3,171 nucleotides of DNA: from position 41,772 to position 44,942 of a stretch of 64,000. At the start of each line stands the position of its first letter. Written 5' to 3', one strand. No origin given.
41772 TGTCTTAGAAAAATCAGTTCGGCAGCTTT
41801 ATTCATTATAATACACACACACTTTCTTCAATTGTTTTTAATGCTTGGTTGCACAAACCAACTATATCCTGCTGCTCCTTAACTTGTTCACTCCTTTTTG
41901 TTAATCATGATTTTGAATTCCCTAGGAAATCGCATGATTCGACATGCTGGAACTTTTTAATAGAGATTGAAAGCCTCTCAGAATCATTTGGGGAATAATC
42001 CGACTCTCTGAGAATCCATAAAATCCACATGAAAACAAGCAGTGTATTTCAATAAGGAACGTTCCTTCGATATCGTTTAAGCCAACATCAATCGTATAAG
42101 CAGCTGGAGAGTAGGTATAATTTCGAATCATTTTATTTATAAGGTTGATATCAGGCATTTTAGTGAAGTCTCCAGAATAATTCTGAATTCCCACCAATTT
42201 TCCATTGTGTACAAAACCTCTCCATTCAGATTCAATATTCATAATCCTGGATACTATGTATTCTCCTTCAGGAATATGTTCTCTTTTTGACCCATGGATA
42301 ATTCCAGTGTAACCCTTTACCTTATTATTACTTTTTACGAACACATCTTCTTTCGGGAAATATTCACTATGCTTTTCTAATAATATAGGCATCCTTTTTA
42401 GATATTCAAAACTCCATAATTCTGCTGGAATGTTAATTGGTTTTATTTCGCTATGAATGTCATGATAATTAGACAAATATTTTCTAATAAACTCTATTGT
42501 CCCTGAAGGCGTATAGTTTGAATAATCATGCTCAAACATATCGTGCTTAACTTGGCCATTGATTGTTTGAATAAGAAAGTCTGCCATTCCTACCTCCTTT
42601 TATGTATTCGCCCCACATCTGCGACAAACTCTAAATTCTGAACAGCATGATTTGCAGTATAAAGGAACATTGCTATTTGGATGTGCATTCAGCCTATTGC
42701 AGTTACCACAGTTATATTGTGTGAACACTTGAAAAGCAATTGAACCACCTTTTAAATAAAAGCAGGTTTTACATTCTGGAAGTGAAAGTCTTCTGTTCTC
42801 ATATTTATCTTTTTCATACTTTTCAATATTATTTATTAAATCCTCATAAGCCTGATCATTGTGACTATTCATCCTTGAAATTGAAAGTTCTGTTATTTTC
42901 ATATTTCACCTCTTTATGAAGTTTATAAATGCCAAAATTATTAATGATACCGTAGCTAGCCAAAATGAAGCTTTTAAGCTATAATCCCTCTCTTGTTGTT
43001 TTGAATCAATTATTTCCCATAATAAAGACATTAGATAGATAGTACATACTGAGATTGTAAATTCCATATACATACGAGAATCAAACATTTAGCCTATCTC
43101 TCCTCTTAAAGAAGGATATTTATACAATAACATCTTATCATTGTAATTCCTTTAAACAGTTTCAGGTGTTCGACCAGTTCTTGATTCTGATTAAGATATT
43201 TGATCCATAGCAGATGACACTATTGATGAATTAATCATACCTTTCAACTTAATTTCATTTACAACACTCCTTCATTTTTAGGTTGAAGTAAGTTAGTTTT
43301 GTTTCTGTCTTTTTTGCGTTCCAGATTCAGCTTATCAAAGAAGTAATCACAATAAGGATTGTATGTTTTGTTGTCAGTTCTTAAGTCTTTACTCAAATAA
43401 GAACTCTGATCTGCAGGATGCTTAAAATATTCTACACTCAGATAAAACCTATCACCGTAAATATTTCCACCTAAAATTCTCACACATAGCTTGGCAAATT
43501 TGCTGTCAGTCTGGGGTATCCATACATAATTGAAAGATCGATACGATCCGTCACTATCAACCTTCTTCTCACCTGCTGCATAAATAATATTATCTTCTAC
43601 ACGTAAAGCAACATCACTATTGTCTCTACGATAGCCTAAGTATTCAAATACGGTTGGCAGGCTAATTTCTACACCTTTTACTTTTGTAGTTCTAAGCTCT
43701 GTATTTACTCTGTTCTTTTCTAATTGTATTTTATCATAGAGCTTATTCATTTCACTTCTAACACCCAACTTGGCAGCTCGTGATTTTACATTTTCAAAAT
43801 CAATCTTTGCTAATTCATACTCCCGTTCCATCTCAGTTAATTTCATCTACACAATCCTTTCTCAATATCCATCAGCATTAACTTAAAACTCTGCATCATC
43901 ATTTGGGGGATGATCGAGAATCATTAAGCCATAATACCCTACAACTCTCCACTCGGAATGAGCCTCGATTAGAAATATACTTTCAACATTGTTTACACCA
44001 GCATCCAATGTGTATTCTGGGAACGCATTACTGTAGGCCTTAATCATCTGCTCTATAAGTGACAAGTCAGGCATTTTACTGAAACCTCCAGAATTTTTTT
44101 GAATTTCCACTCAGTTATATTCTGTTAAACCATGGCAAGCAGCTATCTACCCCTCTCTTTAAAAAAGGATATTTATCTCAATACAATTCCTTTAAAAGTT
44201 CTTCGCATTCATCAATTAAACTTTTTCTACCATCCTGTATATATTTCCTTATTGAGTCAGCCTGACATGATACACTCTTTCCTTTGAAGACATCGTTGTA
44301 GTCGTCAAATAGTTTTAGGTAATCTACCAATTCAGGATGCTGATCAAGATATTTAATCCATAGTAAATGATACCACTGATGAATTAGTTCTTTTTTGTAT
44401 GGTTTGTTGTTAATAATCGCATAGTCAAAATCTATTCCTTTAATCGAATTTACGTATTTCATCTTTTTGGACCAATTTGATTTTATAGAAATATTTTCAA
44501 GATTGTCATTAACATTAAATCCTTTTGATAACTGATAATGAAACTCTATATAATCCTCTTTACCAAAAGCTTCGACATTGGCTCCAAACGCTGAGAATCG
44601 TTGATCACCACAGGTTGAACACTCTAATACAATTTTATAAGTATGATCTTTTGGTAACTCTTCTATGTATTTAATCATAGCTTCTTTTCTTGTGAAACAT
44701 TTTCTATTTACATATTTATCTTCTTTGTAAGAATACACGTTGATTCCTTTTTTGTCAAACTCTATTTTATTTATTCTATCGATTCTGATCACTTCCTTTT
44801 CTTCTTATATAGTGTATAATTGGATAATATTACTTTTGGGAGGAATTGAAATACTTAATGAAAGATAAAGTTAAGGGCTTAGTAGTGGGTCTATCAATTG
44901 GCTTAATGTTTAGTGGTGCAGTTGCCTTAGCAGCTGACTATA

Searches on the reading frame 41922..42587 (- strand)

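Call 79: search_protein_families(library=pfam, proteins=[window:41922-42587:-], max_evalue=0.01)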
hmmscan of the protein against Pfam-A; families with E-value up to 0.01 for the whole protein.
window:41922-42587:- (221 aa): 3 families
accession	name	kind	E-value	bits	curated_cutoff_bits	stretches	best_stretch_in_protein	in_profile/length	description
PF18299.6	R2K_2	-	1.3e-20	74.2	26.2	1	79-196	19-143/147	ATP-grasp domain, R2K clade family 2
PF14243.11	R2K_3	-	8e-16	59.1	26.3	1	52-193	27-160/169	ATP-grasp domain, R2K clade family 3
PF14474.11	RTC4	-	0.0069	17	23.7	0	185-220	37-72/121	RTC4-like domain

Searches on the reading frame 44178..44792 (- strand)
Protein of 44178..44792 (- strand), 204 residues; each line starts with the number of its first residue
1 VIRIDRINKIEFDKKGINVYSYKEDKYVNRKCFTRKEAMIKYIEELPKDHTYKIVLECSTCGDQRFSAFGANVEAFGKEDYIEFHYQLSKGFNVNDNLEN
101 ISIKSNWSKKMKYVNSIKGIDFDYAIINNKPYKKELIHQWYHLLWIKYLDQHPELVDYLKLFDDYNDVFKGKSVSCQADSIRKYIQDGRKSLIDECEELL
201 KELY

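Call 79: search_protein_families(library=pfam, proteins=[window:44178-44792:-], max_evalue=0.01)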
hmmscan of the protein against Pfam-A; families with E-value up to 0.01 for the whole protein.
window:44178-44792:- (204 aa): 1 family
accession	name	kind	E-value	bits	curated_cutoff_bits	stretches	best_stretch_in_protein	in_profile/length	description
PF22397.2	NADAR-DarT1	-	2e-08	34.4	27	1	36-196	34-201/212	DarT1-associated NADAR antitoxin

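Call 81: search_protein_families(library=padloc, proteins=[window:44178-44792:-], max_evalue=0.01)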
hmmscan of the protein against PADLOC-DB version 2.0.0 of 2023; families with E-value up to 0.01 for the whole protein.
window:44178-44792:- (204 aa): 0 families

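Call 83: search_solved_structures(query=window:44178-44792:-, max_evalue=1, show_alignments=1)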
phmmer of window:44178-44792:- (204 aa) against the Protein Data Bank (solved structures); distinct sequences matched with E-value up to 1: 2.
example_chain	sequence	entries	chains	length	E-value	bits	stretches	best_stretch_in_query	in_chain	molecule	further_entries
4gt8_A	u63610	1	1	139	0.025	18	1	48-101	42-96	Sensor protein vraS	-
3flv_A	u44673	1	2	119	0.1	16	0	21-48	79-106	Acyl-CoA-binding domain-containing protein 5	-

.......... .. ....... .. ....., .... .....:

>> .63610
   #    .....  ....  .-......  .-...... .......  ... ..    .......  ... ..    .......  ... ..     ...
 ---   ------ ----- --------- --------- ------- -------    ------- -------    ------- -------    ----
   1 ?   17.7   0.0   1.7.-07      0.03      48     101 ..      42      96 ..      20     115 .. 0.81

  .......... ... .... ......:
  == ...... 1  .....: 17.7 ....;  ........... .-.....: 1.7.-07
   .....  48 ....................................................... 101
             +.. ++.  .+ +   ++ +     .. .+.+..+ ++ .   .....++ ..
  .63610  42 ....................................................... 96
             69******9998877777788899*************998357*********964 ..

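Call 115: find_encoding_contigs(protein=window:44178-44792:-, flank=3000, max_places=2)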
Protein window:44178-44792:- (204 aa): no gene with exactly this product is on record in the collection.
